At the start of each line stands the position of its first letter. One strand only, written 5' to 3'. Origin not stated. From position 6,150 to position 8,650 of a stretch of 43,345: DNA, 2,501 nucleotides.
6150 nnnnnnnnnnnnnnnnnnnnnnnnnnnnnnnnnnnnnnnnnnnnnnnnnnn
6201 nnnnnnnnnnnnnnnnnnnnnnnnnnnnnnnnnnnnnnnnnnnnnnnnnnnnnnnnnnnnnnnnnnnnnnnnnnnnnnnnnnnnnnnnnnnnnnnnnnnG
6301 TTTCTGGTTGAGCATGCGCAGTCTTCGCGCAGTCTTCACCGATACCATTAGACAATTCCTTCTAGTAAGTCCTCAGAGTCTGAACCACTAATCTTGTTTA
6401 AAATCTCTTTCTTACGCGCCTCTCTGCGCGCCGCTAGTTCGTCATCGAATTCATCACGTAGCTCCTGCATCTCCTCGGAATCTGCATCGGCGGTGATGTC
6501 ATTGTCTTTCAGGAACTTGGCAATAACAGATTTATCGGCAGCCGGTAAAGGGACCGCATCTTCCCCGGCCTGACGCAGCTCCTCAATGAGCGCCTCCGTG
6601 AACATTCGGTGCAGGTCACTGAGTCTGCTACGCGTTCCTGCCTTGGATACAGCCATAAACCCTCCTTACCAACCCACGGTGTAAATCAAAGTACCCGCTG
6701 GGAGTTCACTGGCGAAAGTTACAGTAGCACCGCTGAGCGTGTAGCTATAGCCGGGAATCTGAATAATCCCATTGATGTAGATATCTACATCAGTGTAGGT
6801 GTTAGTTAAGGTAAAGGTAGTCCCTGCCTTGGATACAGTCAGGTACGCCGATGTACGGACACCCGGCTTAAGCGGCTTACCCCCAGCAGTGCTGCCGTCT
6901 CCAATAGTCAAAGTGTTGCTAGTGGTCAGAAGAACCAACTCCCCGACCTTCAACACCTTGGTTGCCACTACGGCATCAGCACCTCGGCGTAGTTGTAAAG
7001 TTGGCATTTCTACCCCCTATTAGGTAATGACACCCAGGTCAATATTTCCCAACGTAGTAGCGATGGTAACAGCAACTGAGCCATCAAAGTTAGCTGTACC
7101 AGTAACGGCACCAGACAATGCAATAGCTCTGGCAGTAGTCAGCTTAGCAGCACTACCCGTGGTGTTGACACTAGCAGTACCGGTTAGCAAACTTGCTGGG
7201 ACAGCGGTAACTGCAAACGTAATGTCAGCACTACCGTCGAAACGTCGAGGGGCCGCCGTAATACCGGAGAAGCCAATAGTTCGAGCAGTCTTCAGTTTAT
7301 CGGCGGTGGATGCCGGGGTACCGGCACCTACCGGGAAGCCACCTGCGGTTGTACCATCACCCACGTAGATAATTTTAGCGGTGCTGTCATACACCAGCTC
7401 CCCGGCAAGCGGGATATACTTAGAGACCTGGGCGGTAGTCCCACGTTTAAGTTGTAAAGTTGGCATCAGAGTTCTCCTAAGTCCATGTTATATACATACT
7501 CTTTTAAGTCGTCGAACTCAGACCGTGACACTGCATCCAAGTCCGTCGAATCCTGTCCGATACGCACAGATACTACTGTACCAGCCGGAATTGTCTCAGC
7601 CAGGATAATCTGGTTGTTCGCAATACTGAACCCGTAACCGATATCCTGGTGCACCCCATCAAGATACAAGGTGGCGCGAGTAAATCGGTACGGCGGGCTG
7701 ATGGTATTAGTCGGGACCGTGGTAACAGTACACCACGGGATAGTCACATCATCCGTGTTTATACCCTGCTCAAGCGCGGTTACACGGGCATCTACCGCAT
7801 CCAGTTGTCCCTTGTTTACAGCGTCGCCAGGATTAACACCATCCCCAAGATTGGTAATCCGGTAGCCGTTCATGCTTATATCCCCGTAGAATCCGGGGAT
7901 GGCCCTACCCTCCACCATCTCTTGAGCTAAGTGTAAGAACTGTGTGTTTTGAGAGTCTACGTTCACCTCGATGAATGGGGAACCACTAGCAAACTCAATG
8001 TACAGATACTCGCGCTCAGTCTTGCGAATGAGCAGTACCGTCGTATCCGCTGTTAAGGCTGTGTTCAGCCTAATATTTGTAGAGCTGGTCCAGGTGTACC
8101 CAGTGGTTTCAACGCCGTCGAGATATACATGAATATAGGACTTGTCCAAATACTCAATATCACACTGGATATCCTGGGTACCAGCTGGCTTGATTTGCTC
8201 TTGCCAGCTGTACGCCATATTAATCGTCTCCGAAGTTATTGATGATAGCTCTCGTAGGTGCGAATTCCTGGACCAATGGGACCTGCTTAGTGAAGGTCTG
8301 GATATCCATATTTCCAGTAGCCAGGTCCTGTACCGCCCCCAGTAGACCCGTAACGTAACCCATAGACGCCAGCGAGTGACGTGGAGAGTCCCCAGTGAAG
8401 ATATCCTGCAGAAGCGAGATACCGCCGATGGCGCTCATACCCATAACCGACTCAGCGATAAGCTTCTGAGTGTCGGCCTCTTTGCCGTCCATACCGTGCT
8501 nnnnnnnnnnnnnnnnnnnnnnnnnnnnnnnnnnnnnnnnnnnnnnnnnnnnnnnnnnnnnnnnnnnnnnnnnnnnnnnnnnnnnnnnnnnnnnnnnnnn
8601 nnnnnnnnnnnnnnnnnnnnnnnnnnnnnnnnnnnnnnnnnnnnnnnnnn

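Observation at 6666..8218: Modular receptor-binding locus: gp17-like adaptor plus two tandem small fibre paralogs, with the tailspike at the other end of the late operon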

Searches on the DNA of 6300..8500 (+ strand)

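Call 4: search_dna_similar(query=window:6300-8500:+, collection=phages, mode=near, max_rows=30)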
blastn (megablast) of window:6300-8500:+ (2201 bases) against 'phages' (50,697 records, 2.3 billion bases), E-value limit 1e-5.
Records with a match: 249; places in all: 355; records where one place covers at least 80% of the query: 2.
Best place of each record, by identity: 95-99% 3; 90-95% 6; 80-90% 213; 60-80% 27.
By first word of the organism name: Klebsiella 234; Escherichia 9; Acinetobacter 2; Shigella 2; Drulisvirus 1; Phage 1.
By host as written in the record: Klebsiella pneumoniae 143; - 21; Klebsiella pneumoniae 1210 6; Klebsiella pneumoniae OMCS-22-1557 6; Escherichia coli 5; Klebsiella pneumoniae ATCC 700603 5; Klebsiella sp. 4; Klebsiella michiganensis 3; and 48 more.
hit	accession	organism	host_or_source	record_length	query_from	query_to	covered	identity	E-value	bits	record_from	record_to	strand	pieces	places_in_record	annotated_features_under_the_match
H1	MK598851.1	Escherichia phage Minorna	Escherichia coli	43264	1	2201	100%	96.5%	0e+0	3639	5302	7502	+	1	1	tail fiber protein | putative tail fiber protein (x2) | terminase small subunit | internal core protein | terminase large subunit | and 1 other names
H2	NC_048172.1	Escherichia phage Minorna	Escherichia coli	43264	1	2201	100%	96.5%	0e+0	3639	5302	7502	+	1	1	tail fiber protein | long tail fiber protein distal subunit | putative tail fiber protein | terminase small subunit | internal virion protein with endolysin domain | and 2 other names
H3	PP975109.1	Escherichia phage IK_ECO1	Escherichia coli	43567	1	2201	48%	92.9%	0e+0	1530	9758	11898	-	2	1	putative tail fiber protein | terminase small subunit | hypothetical protein | DNA packaging protein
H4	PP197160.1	Escherichia phage phiHAO78-1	Escherichia coli APEC E19057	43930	1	2201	44%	92.5%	0e+0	1386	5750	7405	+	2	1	tail fiber protein | terminase small subunit | peptidoglycan lytic exotransglycosylase | terminase large subunit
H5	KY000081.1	Klebsiella phage KPV811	Klebsiella pneumoniae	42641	1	2201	44%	88.6%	0e+0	1172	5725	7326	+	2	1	tail fibers protein | hypothetical protein (x2) | DNA packaging protein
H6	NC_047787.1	Klebsiella phage KPV811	Klebsiella pneumoniae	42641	1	2201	44%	88.6%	0e+0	1172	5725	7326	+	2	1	tail fiber protein | terminase small subunit | internal virion protein with endolysin domain | terminase large subunit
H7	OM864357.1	Escherichia phage ZH5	Escherichia coli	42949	1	2201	44%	88.4%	2e-118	1158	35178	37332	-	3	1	tail fibers protein | hypothetical protein (x3) | DNA packaging protein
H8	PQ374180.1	Klebsiella phage Hope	Klebsiella sp.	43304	1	2201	44%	87.4%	0e+0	1114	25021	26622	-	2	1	tail fiber protein | internal virion protein with endolysin domain | terminase small subunit | terminase large subunit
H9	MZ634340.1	Klebsiella phage PWKp3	Klebsiella pneumoniae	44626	1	2201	44%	86.8%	0e+0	1075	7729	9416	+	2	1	tail fibers protein | DNA maturase A | putative internal core protein | DNA maturase B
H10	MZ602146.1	Klebsiella phage vB_KpnP_NER40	Klebsiella pneumoniae Kp40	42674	1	2201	44%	86.0%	0e+0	1041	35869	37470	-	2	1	tail fibers protein | putative DNA maturase A | hypothetical protein | DNA packaging protein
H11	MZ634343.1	Klebsiella phage PWKp9B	Klebsiella pneumoniae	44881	1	2201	44%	86.7%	0e+0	1069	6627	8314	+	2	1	tail fibers protein | DNA maturase A | putative internal core protein | DNA maturase B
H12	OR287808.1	Klebsiella phage NKA196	Klebsiella pneumoniae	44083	1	2201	44%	86.5%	0e+0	1059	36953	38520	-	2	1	tail fiber protein | terminase small subunit | putative internal core protein | terminase large subunit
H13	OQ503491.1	Acinetobacter phage vB_AbaA_LLY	Acinetobacter baumannii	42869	1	2201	44%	86.5%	0e+0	1060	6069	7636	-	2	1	non-contractile tail fiber protein | terminase small subunit | peptidoglycan lytic exotransglycosylase | terminase large subunit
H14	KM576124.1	Klebsiella phage phiBO1E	Klebsiella pneumoniae subsp. pneumoniae ...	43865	1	2201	44%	86.5%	0e+0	1058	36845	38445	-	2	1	tail fibers protein | hypothetical protein | methyl-accepting chemotaxis protein I | DNA packaging protein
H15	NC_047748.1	Klebsiella phage phiBO1E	Klebsiella pneumoniae subsp. pneumoniae ...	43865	1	2201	44%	86.5%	0e+0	1058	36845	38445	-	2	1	tail fiber protein | terminase small subunit | internal virion protein with endolysin domain | terminase large subunit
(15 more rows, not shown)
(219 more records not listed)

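Call 5: get_annotated_region(hit=H2, flank=6000)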
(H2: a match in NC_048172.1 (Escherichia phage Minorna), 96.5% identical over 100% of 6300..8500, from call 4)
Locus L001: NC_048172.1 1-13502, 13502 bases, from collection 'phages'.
description: Escherichia phage Minorna, complete genome.
organism: Escherichia phage Minorna (NCBI taxid 2547246)
taxonomy: Viruses; Duplodnaviria; Heunggongvirae; Uroviricota; Caudoviricetes; Autographiviridae; Slopekvirinae; Drulisvirus; Drulisvirus minorna
host: Escherichia coli; source: creek water; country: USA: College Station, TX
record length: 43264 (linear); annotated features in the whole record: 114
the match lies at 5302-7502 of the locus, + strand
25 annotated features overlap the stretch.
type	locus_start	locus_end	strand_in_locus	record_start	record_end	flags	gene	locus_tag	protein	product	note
CDS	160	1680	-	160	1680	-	-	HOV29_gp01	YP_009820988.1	tail spike protein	-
regulatory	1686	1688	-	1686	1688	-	-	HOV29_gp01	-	ribosome_binding_site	CPT_Minorna_001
CDS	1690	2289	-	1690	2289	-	-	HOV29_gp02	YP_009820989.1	endolysin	-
CDS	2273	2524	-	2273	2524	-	-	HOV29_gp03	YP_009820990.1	holin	-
regulatory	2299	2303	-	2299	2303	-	-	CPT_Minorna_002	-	ribosome_binding_site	CPT_Minorna_002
CDS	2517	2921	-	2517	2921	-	-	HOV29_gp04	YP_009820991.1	Rz-like spanin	-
regulatory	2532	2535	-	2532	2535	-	-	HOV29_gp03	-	ribosome_binding_site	CPT_Minorna_003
CDS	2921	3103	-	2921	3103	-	-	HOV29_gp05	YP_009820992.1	hypothetical protein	-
regulatory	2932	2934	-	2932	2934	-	-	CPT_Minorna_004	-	ribosome_binding_site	CPT_Minorna_004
regulatory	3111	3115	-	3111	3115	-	-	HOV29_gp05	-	ribosome_binding_site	CPT_Minorna_005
CDS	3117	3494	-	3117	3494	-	-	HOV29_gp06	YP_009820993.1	hypothetical protein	-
CDS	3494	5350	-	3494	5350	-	-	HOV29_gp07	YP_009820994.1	terminase large subunit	-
regulatory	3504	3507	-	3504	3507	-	-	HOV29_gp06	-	ribosome_binding_site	CPT_Minorna_006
CDS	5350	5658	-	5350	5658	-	-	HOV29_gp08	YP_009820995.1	terminase small subunit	-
regulatory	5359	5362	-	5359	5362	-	-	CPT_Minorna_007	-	ribosome_binding_site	CPT_Minorna_007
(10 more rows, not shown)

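Call 6: get_annotated_region(hit=H3, flank=1500)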
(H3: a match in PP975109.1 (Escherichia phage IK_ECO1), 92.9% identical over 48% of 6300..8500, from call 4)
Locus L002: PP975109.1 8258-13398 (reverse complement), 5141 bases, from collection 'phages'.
description: Escherichia phage IK_ECO1, complete genome.
organism: Escherichia phage IK_ECO1 (NCBI taxid 3384995)
taxonomy: Viruses; Duplodnaviria; Heunggongvirae; Uroviricota; Caudoviricetes; Autographiviridae
host: Escherichia coli; source: sewage waste water; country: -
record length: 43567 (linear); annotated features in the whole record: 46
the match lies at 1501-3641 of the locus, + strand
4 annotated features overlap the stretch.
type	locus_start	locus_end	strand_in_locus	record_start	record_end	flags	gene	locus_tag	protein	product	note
CDS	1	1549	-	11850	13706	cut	-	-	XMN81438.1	DNA packaging protein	-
CDS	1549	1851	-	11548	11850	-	-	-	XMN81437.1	terminase small subunit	-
CDS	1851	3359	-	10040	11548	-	-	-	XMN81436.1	putative tail fiber protein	-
CDS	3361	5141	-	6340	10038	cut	-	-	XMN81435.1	hypothetical protein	-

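Call 7: get_annotated_region(hit=H7, flank=1500)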
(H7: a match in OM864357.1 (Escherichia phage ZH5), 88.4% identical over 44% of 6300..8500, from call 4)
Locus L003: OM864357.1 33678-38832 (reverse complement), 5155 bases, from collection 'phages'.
description: Escherichia phage ZH5, complete genome.
organism: Escherichia phage ZH5 (NCBI taxid 2924930)
taxonomy: Viruses; Duplodnaviria; Heunggongvirae; Uroviricota; Caudoviricetes; Autographiviridae; Slopekvirinae; Drulisvirus
host: Escherichia coli; source: pig farm; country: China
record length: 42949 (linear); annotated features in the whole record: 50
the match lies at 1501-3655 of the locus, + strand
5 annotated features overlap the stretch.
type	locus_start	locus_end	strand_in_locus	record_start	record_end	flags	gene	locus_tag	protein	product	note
CDS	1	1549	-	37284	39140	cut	-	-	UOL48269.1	DNA packaging protein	-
CDS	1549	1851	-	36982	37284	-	-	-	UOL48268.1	hypothetical protein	-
CDS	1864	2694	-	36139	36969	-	-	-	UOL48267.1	tail fibers protein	-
CDS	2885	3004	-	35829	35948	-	-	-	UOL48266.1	hypothetical protein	-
CDS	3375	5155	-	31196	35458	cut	-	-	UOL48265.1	hypothetical protein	-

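Call 8: get_annotated_region(hit=H6, flank=1500)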
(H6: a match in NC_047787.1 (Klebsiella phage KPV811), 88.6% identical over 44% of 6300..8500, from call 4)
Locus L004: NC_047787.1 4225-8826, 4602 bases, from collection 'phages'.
description: Klebsiella phage KPV811, complete genome.
organism: Klebsiella phage KPV811 (NCBI taxid 1913574)
taxonomy: Viruses; Duplodnaviria; Heunggongvirae; Uroviricota; Caudoviricetes; Autographiviridae; Slopekvirinae; Drulisvirus; Drulisvirus KPV811
host: Klebsiella pneumoniae; source: -; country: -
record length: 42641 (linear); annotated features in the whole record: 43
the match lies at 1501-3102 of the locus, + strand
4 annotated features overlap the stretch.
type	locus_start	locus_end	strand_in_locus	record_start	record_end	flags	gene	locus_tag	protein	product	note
CDS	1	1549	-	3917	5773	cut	-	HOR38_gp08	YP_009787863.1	terminase large subunit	-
CDS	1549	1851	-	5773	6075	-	-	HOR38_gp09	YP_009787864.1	terminase small subunit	-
CDS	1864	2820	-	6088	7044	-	-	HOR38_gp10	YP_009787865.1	tail fiber protein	-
CDS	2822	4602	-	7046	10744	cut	-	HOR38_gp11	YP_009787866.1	internal virion protein with endolysin domain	-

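Call 53: search_dna_similar(query=L008:7243-8805:+, collection=phages, mode=distant, max_rows=15)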
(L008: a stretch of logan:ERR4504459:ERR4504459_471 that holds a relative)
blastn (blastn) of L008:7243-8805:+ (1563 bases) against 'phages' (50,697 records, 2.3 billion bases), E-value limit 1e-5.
Records with a match: 228; places in all: 228; records where one place covers at least 80% of the query: 0.
Best place of each record, by identity: 60-80% 228.
By first word of the organism name: Klebsiella 199; Escherichia 12; Enterobacter 5; Shigella 4; Salmonella 2; Listeria 2; Acinetobacter 2; Cronobacter 1; Drulisvirus 1.
By host as written in the record: Klebsiella pneumoniae 119; - 17; Escherichia coli 6; Klebsiella pneumoniae OMCS-22-1557 6; Shigella flexneri 4; Klebsiella pneumoniae ATCC 700603 4; Klebsiella sp. 4; Enterobacter cloacae 3; and 55 more.
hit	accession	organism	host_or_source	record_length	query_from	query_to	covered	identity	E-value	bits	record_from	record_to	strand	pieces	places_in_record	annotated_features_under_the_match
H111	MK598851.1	Escherichia phage Minorna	Escherichia coli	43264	127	1209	69%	64.0%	1e-39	171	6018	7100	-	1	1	tail fiber protein | putative tail fiber protein | ribosome_binding_site (x2)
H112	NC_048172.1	Escherichia phage Minorna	Escherichia coli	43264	127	1209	69%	64.0%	1e-39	171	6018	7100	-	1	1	tail fiber protein | long tail fiber protein distal subunit | ribosome_binding_site (x2)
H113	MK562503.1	Shigella phage Buco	Shigella flexneri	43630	1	426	27%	74.9%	1e-72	281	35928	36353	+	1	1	putative tail protein | hypothetical protein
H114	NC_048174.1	Shigella phage Buco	Shigella flexneri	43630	1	426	27%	74.9%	1e-72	281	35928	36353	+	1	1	tail fiber protein | internal virion protein with endolysin domain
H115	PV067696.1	Enterobacter phage Entb_48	Enterobacter hormaechei 30746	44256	31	458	27%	69.6%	6e-44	185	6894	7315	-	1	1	hypothetical protein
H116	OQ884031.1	Enterobacter phage SDFMU_EhYP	Enterobacter hormaechei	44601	55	455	26%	70.5%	7e-43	181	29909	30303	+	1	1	putative tail fiber protein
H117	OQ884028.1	Enterobacter phage SDFMU_Pec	Enterobacter cloacae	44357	55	432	24%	70.4%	6e-38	166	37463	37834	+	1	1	putative tail fiber protein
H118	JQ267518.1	Enterobacter phage phiKDA1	Enterobacter cloacae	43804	55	432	24%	70.1%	2e-38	167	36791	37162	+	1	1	putative tail fiber protein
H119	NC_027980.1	Enterobacter phage phiKDA1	Enterobacter cloacae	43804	55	432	24%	70.1%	2e-38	167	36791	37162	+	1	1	tail fiber protein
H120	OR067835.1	Salmonella phage KKP 3828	Salmonella enterica subsp. enterica ...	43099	59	432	24%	70.8%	9e-42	178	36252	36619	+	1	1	hypothetical protein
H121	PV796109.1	Cronobacter phage Peggy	Cronobacter sakazakii C1212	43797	55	427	24%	70.7%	1e-39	170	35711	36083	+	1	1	tail fiber protein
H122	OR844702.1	Escherichia phage ECO104 4-5-2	Escherichia coli O104:H4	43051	67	425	23%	69.1%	6e-31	141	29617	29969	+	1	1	record has no annotation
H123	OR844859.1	Escherichia phage ECO121 2-1-1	Escherichia coli O121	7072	67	425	23%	69.1%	6e-31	141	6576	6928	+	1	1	record has no annotation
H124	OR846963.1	Listeria phage LM 4-11-1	Listeria monocytogenes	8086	67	425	23%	69.1%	6e-31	141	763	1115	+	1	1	record has no annotation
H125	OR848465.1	Listeria phage LM 4-14-1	Listeria monocytogenes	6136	67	425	23%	69.1%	6e-31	141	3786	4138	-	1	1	record has no annotation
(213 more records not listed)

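Call 54: get_annotated_region(hit=H114, flank=3000)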
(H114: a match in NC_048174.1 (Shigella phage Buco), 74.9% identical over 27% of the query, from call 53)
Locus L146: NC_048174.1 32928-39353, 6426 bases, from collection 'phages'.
description: Shigella phage HRP29, complete genome.
organism: Shigella phage Buco (NCBI taxid 2530183)
taxonomy: Viruses; Duplodnaviria; Heunggongvirae; Uroviricota; Caudoviricetes; Autographiviridae; Slopekvirinae; Bucovirus; Bucovirus buco
host: Shigella flexneri; source: soil by baseball field; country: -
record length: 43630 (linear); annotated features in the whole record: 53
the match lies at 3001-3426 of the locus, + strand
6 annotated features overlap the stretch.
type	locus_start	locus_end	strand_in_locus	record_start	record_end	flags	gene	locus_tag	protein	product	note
CDS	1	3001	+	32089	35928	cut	-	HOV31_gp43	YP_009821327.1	internal virion protein with endolysin domain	putative internal virion protein; similar to phage phiKDA gp51 and KP34 gp48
CDS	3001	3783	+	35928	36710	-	-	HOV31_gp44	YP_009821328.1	tail fiber protein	IPR005604, bacteriophage T7 tail fiber protein; IPR008635, coiled stalk of trimeric autotransporter adhesin; IPR011049, ...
CDS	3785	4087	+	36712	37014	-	-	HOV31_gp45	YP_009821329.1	terminase small subunit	similar to phage KP34 gp50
CDS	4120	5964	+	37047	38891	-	-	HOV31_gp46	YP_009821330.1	terminase large subunit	similar to phage KP34 gp51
CDS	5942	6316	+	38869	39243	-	-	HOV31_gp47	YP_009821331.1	gp47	similar to phage KP34 gp52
CDS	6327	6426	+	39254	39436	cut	-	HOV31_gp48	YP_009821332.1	gp48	similar to phage KP34 gp53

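Call 55: get_annotated_region(hit=H115, flank=3000)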
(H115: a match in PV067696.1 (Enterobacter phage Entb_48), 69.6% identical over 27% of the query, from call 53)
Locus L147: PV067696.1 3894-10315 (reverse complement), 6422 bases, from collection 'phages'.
description: Enterobacter phage Entb_48, complete genome.
organism: Enterobacter phage Entb_48 (NCBI taxid 3394620)
taxonomy: Viruses
host: Enterobacter hormaechei 30746; source: wastewater; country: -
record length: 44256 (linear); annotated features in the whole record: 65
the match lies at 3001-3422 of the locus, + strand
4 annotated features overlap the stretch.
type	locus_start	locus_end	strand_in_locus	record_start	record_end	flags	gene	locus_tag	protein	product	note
CDS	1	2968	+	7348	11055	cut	-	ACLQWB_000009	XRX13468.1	hypothetical protein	-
CDS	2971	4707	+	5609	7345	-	-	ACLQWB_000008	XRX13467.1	hypothetical protein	-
CDS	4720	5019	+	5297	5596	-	-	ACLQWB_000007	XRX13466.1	hypothetical protein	-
CDS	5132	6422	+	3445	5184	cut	-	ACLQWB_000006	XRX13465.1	terminase large subunit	gp19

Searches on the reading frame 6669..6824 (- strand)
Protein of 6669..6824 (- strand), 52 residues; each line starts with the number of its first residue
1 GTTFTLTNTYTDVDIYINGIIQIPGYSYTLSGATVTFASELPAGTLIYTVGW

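Call 100: search_solved_structures(query=A6, max_evalue=1)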
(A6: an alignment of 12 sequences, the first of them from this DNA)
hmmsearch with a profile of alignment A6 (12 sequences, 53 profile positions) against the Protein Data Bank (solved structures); distinct sequences matched with E-value up to 1: 9.
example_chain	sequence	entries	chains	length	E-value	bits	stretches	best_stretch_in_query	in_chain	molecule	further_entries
8vbx_R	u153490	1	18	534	1.5e-25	91.7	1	3-53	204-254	Tail fiber (gp47)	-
8es4_G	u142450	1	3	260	4.5e-25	90.2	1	3-53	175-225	Gp44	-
23sh_r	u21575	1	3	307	4.5e-22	80.6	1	3-52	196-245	tail fiber gp9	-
9k4a_A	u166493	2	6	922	5.1e-18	67.7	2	2-52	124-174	Depolymerase, capsule K1-specific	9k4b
7y22_e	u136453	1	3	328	6e-06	29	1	2-51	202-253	tail adaptor protein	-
6w4q_A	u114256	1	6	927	1.3e-05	27.9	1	5-49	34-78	Tail fiber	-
7xy1_A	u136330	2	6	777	4.2e-05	26.3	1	15-49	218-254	Tail fiber protein | phage type I tail fiber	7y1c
9d80_D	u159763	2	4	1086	0.0038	20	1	17-47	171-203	Tail fiber protein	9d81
9d83_D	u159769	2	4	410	0.075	15.9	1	14-47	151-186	Gp49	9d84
